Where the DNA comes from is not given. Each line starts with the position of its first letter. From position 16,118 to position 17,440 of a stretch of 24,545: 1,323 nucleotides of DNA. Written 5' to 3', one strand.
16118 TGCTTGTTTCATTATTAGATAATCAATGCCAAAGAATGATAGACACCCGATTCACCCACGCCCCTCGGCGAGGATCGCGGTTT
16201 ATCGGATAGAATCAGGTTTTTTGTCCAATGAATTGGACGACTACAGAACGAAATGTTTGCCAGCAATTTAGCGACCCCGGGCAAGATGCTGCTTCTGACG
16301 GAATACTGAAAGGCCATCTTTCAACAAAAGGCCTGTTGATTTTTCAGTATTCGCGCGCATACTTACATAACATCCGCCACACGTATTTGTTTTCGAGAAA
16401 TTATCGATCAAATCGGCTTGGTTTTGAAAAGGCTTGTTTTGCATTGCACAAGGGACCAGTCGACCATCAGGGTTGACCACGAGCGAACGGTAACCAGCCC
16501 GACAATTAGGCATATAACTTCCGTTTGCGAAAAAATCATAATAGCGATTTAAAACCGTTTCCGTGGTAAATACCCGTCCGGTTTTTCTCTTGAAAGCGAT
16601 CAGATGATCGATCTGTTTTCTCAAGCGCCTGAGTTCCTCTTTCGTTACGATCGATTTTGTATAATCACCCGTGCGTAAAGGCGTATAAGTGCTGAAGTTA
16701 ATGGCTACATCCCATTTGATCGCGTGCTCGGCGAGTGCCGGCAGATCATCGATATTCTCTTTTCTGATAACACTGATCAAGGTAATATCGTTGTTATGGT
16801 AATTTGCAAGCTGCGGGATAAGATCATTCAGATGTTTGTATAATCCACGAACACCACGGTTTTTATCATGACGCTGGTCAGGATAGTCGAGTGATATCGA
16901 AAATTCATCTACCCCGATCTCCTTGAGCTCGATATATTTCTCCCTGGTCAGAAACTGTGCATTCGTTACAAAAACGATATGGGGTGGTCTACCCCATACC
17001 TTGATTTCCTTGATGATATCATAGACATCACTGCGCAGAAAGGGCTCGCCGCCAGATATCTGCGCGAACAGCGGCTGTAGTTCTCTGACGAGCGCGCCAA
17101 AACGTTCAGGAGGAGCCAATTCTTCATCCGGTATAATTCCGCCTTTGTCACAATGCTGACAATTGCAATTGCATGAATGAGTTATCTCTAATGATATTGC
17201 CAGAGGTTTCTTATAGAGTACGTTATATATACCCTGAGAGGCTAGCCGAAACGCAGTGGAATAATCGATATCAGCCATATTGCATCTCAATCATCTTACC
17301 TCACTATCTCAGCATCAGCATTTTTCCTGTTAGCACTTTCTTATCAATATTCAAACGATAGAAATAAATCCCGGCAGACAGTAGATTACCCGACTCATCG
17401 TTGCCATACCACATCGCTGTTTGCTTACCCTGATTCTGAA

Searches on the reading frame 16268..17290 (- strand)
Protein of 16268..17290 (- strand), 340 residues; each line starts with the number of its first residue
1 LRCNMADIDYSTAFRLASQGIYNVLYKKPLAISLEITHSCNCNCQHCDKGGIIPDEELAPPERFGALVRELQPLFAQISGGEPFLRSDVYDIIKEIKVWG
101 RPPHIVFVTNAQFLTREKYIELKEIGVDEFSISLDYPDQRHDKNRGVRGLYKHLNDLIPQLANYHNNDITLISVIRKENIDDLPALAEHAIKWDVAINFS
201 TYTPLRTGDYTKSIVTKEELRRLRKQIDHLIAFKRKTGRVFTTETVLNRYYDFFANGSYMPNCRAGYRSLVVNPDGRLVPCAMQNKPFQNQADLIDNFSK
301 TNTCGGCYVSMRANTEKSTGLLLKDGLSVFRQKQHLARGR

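Call 3: search_protein_families(library=pfam, proteins=[window:16268-17290:-], max_evalue=0.01)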
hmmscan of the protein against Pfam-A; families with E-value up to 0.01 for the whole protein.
window:16268-17290:- (340 aa): 2 families
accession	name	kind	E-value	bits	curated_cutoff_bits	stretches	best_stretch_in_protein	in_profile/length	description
PF04055.27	Radical_SAM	-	3.1e-17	63.7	29.5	1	35-189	2-165/166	Radical SAM superfamily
PF13186.11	SPASM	-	0.0074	17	21.5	1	263-286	1-23/67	Iron-sulfur cluster-binding domain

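Call 4: search_protein_families(library=ncbifam, proteins=[window:16268-17290:-], max_evalue=0.01)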
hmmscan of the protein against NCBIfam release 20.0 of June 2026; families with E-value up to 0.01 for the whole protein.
window:16268-17290:- (340 aa): 51 families (the best 25 are shown)
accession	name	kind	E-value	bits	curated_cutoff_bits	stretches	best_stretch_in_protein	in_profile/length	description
TIGR04317.1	W_rSAM_matur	equivalog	4.6e-18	65.4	380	1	32-284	6-258/349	tungsten cofactor oxidoreductase radical SAM maturase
TIGR04053.2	TIGR04053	equivalog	8.4e-18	64.7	395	1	27-209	5-191/366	TIGR04053 family radical SAM/SPASM domain-containing protein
TIGR04545.1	rSAM_ahbD_hemeb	equivalog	3.8e-17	62.8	500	1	32-193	2-165/339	heme b synthase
TIGR02668.1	moaA_archaeal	equivalog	4.7e-17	61.9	325.25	1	33-296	13-280/303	GTP 3',8-cyclase MoaA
TIGR04055.1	rSAM_NirJ2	equivalog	1.6e-16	60.8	500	1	32-291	2-264/326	putative heme d1 biosynthesis radical SAM protein NirJ2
TIGR03961.1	rSAM_PTO1314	hypoth_equivalog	4.1e-16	59.2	306.05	1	27-285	20-267/332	PTO1314 family radical SAM protein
TIGR02666.1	moaA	equivalog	4.7e-16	58.7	284.05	1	34-238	14-231/336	GTP 3',8-cyclase MoaA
TIGR04133.1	rSAM_w_lipo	hypoth_equivalog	4.9e-16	58.6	425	1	32-291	26-289/350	TIGR04133 family radical SAM/SPASM protein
NF001199.0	PRK00164.2-1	equivalog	6e-16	58.5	231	1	32-291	14-277/308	GTP 3',8-cyclase MoaA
TIGR02109.1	PQQ_syn_pqqE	equivalog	9.7e-16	57.6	381.35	1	27-283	4-259/358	pyrroloquinoline quinone biosynthesis protein PqqE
TIGR04546.1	rSAM_ahbC_deAc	equivalog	2.5e-14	52.9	650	1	23-236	33-245/390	12,18-didecarboxysiroheme deacetylase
TIGR03962.1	mycofact_rSAM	equivalog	1.4e-13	50.7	265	1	27-283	9-261/339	mycofactocin radical SAM maturase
NF050035.1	rSAM_WgK_link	exception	1.5e-13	50.5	650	1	25-183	4-164/367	radical SAM/SPASM peptide maturase WgkB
TIGR04250.1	SCM_rSAM_ScmE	equivalog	4.2e-13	48.9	400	1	29-283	2-273/358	SynChlorMet cassette radical SAM/SPASM protein ScmE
TIGR04054.1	rSAM_NirJ1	equivalog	6.8e-13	48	650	1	32-233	38-243/387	putative heme d1 biosynthesis radical SAM protein NirJ1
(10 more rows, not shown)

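Call 6: find_homologous_proteins(query=window:16268-17290:-)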
Query window:16268-17290:- (340 aa): 548 proteins with E <= 0.001 among 3285 candidates; the best 120 are listed.
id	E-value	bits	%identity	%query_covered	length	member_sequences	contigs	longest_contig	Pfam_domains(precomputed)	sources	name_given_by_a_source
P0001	1.1e-232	789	100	100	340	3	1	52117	PF04055.28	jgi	-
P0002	1.1e-192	658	84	99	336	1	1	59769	PF04055.28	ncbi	ncbi:MAG: radical SAM protein [bacterium]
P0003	6.0e-190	649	84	98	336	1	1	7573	PF04055.28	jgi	jgi:MoaA/NifB/PqqE/SkfB family radical SAM enzyme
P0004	3.8e-187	639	82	98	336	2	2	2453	PF04055.28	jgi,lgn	jgi:MoaA/NifB/PqqE/SkfB family radical SAM enzyme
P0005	3.2e-184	630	81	99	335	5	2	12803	PF04055.28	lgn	-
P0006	2.7e-183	627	81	97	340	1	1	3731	PF04055.28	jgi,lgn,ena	-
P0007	2.7e-181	620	78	98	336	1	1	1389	PF04055.28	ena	-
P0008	1.0e-180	618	79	98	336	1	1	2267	PF04055.28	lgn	-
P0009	2.3e-176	604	80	96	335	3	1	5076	PF04055.28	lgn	-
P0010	3.1e-173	594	80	93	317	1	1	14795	PF04055.28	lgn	-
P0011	8.2e-168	576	74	96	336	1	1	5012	PF04055.28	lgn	-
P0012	1.3e-150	519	67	97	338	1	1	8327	PF04055.28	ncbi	ncbi:MAG: hypothetical protein Kow0042_29710 [Calditrichia bacterium]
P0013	3.1e-150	518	66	99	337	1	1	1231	PF04055.28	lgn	-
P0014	1.9e-148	512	66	97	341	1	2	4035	PF04055.28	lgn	-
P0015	1.4e-147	509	66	96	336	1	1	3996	PF04055.28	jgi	-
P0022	2.9e-143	495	65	99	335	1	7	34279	PF04055.28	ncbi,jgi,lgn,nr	ncbi:MAG: radical SAM protein [Candidatus Eisenbacteria bacterium]|nr:radical SAM protein [Candidatu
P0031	1.7e-134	466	60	97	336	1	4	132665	PF04055.28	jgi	-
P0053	6.1e-106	372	51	97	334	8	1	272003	PF04055.28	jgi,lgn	jgi:MoaA/NifB/PqqE/SkfB family radical SAM enzyme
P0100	1.9e-90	322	44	96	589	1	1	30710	PF04055.28,PF09335.17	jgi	-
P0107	9.3e-90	319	46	91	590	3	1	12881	PF04055.28,PF09335.17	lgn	-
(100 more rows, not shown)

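Call 7: find_encoding_contigs(protein=P0002, flank=6000, max_places=2)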
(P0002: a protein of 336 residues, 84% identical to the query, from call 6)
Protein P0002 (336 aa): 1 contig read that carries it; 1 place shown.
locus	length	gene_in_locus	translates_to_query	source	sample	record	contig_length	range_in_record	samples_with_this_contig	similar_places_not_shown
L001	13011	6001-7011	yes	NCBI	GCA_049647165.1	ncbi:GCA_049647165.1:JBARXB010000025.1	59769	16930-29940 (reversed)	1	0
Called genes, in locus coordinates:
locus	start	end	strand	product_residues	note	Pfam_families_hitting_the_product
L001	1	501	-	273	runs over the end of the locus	PF01497:Peripla_BP_2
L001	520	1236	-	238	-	PF04773:FecR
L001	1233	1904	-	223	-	-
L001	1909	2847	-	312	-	-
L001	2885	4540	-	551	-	PF09587:PGA_cap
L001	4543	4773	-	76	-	-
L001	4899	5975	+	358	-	PF13860:FlgD_ig, PF18962:Por_Secre_tail (weak)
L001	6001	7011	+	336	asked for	PF04055:Radical_SAM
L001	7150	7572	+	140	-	PF00293:NUDIX, PF14815:NUDIX_4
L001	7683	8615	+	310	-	PF18962:Por_Secre_tail (weak)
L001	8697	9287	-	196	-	PF00211:Guanylate_cyc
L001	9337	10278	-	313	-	PF01145:Band_7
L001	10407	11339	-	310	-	PF01820:Dala_Dala_lig_N, PF03133:TTL (faint), PF14397:ATPgrasp_ST (faint), PF02655:ATP-grasp_3, PF02222:ATP-grasp (weak), PF02786:CPSase_L_D2 (faint), PF07478:Dala_Dala_lig_C, PF13535:ATP-grasp_4 (weak)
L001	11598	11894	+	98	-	PF06305:LapA_dom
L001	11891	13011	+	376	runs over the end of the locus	PF24575:TPR_Slam (faint), PF23914:TPR_CcmH_CycH (faint), PF25058:ARM_TT21 (faint), PF25063:ARM_TT21_C (faint), PF25064:ARM_TT21_5th (faint), PF07719:TPR_2 (faint), PF13181:TPR_8 (faint), PF14559:TPR_19 (weak), +12 more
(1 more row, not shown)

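Call 8: find_encoding_contigs(protein=P0022, flank=6000, max_places=2)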
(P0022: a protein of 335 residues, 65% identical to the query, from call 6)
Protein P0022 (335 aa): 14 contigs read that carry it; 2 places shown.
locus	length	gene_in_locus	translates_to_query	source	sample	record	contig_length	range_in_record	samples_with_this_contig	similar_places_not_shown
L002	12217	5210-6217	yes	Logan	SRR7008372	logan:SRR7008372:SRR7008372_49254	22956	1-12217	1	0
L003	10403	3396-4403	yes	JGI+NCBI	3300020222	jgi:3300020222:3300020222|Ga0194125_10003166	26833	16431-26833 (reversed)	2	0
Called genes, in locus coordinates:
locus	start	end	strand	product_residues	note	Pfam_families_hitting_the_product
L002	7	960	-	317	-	PF00557:Peptidase_M24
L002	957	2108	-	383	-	PF00266:Aminotran_5, PF00155:Aminotran_1_2 (weak), PF01212:Beta_elim_lyase (weak)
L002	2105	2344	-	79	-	PF11823:Se_S_carrier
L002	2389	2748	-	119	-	-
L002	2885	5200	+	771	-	PF00069:Pkinase, PF07714:PK_Tyr_Ser-Thr, PF03109:ABC1 (weak), PF14531:Kinase-like (weak), PF13432:TPR_16 (weak), PF09976:TPR_21 (weak), PF13525:YfiO, PF13525:YfiO, +11 more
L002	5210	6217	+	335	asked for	PF04055:Radical_SAM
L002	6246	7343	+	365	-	PF03706:LPG_synthase_TM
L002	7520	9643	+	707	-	PF02012:BNR (faint), PF13860:FlgD_ig (weak)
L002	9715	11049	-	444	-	PF00324:AA_permease, PF13520:AA_permease_2, PF03845:Spore_permease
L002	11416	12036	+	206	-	-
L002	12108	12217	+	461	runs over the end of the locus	PF04015:DUF362 (weak), PF13860:FlgD_ig (weak)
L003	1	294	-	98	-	PF00266:Aminotran_5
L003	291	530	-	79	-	PF11823:Se_S_carrier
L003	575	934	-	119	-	-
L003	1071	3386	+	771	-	PF00069:Pkinase, PF07714:PK_Tyr_Ser-Thr, PF03109:ABC1 (weak), PF14531:Kinase-like (weak), PF13432:TPR_16 (weak), PF09976:TPR_21 (weak), PF13525:YfiO, PF13432:TPR_16 (weak), +10 more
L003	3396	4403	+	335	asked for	PF04055:Radical_SAM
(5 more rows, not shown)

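Call 9: find_encoding_contigs(protein=P0031, flank=6000, max_places=2)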
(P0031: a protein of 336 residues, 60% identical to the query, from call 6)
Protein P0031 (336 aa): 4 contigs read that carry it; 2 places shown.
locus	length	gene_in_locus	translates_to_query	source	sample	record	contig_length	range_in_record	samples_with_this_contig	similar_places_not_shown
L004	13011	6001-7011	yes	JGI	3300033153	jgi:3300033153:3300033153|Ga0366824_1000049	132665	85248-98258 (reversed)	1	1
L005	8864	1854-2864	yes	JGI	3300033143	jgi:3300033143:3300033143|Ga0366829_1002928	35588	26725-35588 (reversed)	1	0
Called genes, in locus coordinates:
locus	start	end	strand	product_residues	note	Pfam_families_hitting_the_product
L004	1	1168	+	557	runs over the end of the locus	PF01807:Zn_ribbon_DnaG (faint)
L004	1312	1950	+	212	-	PF02163:Peptidase_M50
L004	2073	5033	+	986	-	-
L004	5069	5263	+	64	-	-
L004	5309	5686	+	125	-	PF10825:DUF2752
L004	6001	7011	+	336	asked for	PF04055:Radical_SAM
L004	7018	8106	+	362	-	PF03706:LPG_synthase_TM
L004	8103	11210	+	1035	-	PF02384:N6_Mtase, PF20473:MmeI_Mtase (weak), PF18135:Type_ISP_C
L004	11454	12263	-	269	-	PF01578:Cytochrom_C_asm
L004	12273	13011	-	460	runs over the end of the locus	PF05140:ResB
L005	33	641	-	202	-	PF01609:DDE_Tnp_1 (weak)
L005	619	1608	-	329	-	PF01609:DDE_Tnp_1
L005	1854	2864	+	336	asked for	PF04055:Radical_SAM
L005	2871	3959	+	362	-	PF03706:LPG_synthase_TM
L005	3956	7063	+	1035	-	PF02384:N6_Mtase, PF20473:MmeI_Mtase (weak), PF18135:Type_ISP_C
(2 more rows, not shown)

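Call 10: find_encoding_contigs(protein=P0053, flank=6000, max_places=2)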
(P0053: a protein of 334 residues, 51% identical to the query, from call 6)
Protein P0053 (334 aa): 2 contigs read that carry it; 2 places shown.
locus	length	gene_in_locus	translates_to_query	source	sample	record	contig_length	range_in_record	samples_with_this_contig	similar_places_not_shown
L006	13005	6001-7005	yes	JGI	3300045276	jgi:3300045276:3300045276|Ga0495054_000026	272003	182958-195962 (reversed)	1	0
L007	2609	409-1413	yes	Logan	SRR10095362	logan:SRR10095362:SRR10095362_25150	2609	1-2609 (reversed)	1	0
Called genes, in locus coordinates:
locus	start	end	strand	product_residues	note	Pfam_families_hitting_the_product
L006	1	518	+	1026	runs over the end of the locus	-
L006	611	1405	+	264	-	-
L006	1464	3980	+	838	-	PF13620:CarboxypepD_reg, PF13715:CarbopepD_reg_2, PF07715:Plug, PF00593:TonB_dep_Rec_b-barrel, PF14905:OMP_b-brl_3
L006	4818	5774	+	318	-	PF01073:3Beta_HSD (weak), PF01370:Epimerase, PF02719:Polysacc_synt_2 (weak), PF04321:RmlD_sub_bind, PF07993:NAD_binding_4 (faint), PF16363:GDP_Man_Dehyd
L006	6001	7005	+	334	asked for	PF04055:Radical_SAM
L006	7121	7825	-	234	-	PF01464:SLT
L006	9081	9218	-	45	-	-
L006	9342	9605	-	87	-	-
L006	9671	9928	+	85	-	-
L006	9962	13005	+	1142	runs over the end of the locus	PF27218:MJ0043_C, PF00580:UvrD-helicase, PF13245:AAA_19, PF13604:AAA_30 (faint), PF13361:UvrD_C, PF13538:UvrD_C_2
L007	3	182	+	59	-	?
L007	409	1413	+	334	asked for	PF04055:Radical_SAM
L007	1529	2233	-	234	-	PF01464:SLT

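Call 13: find_related_loci(query=A1, collection=genome_contigs, flank=6000)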
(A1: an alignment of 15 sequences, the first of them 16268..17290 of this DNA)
Query A1 (340 aa) in genome_contigs; peptide patterns used: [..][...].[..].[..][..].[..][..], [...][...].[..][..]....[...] (x = any residue, [..] = any of these).
599 stretches matched a pattern (row limit reached: there are more); 551 encode a relative of the query (tblastn E <= 1e-3); the best 80 are kept; 80 distinct loci.
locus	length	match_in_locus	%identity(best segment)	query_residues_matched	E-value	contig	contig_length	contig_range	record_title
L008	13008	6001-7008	84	5-340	0e+0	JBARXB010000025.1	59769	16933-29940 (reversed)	MAG: bacterium isolate MFD12922_ilm_asm_bin34 k127_64716, whole genome shotgun sequence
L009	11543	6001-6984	79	4-332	5e-179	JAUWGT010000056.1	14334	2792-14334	MAG: Candidatus Stahlbacteria bacterium isolate CSMAG_2249 CSMAG_2249_k141_2624945_length_14334_cov_13.0000, whole genom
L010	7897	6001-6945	56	19-334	1e-122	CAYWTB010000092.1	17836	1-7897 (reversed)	MAG TPA_asm: uncultured Caldithrix sp. isolate SRP214966_co4_526 genome assembly, contig: NODE_2737_length_17836_cov_7.9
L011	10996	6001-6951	56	7-325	1e-120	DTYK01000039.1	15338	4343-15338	MAG TPA_asm: Candidatus Latescibacterota bacterium isolate UWMA-0219 k99_123790, whole genome shotgun sequence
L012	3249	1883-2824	55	21-335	4e-123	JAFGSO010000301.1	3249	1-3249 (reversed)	MAG: Calditrichaeota bacterium isolate Zod_Metabat.906 k87_4753341, whole genome shotgun sequence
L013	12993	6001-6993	52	5-336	1e-112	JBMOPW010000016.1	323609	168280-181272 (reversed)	MAG: Candidatus Zhuqueibacterota bacterium isolate Betzabe_MAG138 MAG138_16, whole genome shotgun sequence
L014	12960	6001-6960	52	5-325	2e-111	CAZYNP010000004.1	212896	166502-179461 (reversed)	MAG TPA_asm: uncultured Cytophagia bacterium isolate binchicken_co274_472 genome assembly, contig: NODE_86_length_212896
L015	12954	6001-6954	53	12-330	2e-110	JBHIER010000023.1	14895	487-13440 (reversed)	MAG: bacterium isolate b2.sp2_bin.59 NODE_1020_length_14895_cov_5.047709, whole genome shotgun sequence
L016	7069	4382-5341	50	5-325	2e-106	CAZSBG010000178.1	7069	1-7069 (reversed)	MAG TPA_asm: uncultured Cytophagia bacterium isolate SRP141376_co4_290 genome assembly, contig: NODE_17155_length_7069_c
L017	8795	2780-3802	49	5-340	2e-106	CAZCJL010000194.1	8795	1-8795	MAG TPA_asm: uncultured Cytophagia bacterium isolate SRP141376_co4_213 genome assembly, contig: NODE_13025_length_8795_c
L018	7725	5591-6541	51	13-329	4e-105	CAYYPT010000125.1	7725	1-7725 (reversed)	MAG TPA_asm: uncultured bacterium isolate binchicken_co184_744 genome assembly, contig: NODE_19632_length_7725_cov_10.43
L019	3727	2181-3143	49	5-330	3e-106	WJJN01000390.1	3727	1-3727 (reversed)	MAG: candidate division KSB1 bacterium isolate Bin_079 k141_1106581, whole genome shotgun sequence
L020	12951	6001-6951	49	5-322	1e-103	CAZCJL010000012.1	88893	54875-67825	MAG TPA_asm: uncultured Cytophagia bacterium isolate SRP141376_co4_213 genome assembly, contig: NODE_408_length_88893_co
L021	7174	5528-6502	49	1-325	3e-101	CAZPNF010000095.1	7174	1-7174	MAG TPA_asm: uncultured bacterium isolate binchicken_co262_332 genome assembly, contig: NODE_12047_length_7174_cov_3.917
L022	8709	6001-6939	50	13-327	3e-100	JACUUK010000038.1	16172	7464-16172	MAG: Candidatus Aminicenantes bacterium isolate Kmv29 NODE_1797_length_16172_cov_14.506360, whole genome shotgun sequenc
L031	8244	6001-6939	46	13-327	9e-94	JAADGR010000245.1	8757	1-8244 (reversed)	MAG: Calditrichota bacterium isolate M_MetaBat.126 contig-127_23050, whole genome shotgun sequence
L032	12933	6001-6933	46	13-325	2e-93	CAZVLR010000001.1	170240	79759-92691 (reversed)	MAG TPA_asm: uncultured Candidatus Saccharibacteria bacterium isolate SRP062349_co2_192 genome assembly, contig: NODE_39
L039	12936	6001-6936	46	13-327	3e-92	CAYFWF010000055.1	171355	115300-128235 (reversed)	MAG TPA_asm: uncultured Eubacteriales bacterium isolate ERP108616_co1_236 genome assembly, contig: k119_791408, whole ge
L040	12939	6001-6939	44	5-318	7e-92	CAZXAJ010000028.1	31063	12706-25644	MAG TPA_asm: uncultured Dehalococcoidales bacterium isolate binchicken_co334_347 genome assembly, contig: NODE_2358_leng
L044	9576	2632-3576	46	2-317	1e-91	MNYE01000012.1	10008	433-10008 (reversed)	MAG: Dehalococcoidia bacterium CG2_30_46_9 cg2_3.0_scaffold_6691_c, whole genome shotgun sequence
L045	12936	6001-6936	48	14-327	1e-91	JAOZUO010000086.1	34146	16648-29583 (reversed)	MAG: Deltaproteobacteria bacterium isolate GMC8.metabat2.102 GMC8_582_length_34146_cov_15.773166, whole genome shotgun s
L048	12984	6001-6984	43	4-332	7e-92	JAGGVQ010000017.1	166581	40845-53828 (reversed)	MAG: Dehalococcoidia bacterium isolate AUK104 PB_MBMC_058_c_000000000013, whole genome shotgun sequence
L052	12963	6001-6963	48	5-327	4e-91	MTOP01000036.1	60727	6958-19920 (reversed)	MAG: Candidatus Aminicenantes bacterium JdFR-80 JGI24020J35080_1000203, whole genome shotgun sequence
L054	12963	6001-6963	44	5-326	3e-91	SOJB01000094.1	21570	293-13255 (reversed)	MAG: Dehalococcoidia bacterium isolate E29_bin54 NODE_423_length_21570_cov_28.214827, whole genome shotgun sequence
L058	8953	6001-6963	47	5-327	1e-90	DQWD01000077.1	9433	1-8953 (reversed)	MAG TPA_asm: Candidatus Aminicenantes bacterium isolate HyVt-101 Ga0136651_10002870, whole genome shotgun sequence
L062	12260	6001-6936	44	4-316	3e-90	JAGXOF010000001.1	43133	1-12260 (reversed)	Dehalococcoidia bacterium LH_S1 NODE_1_length_43133_cov_150.097706, whole genome shotgun sequence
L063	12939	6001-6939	44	5-318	8e-90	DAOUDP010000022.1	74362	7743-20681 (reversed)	MAG TPA_asm: Dehalococcoidia bacterium isolate M62_259 194486, whole genome shotgun sequence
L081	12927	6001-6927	46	16-327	2e-88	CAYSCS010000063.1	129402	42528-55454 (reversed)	MAG TPA_asm: uncultured Eubacteriales bacterium isolate SRP231805_co4_118 genome assembly, contig: k141_154592, whole ge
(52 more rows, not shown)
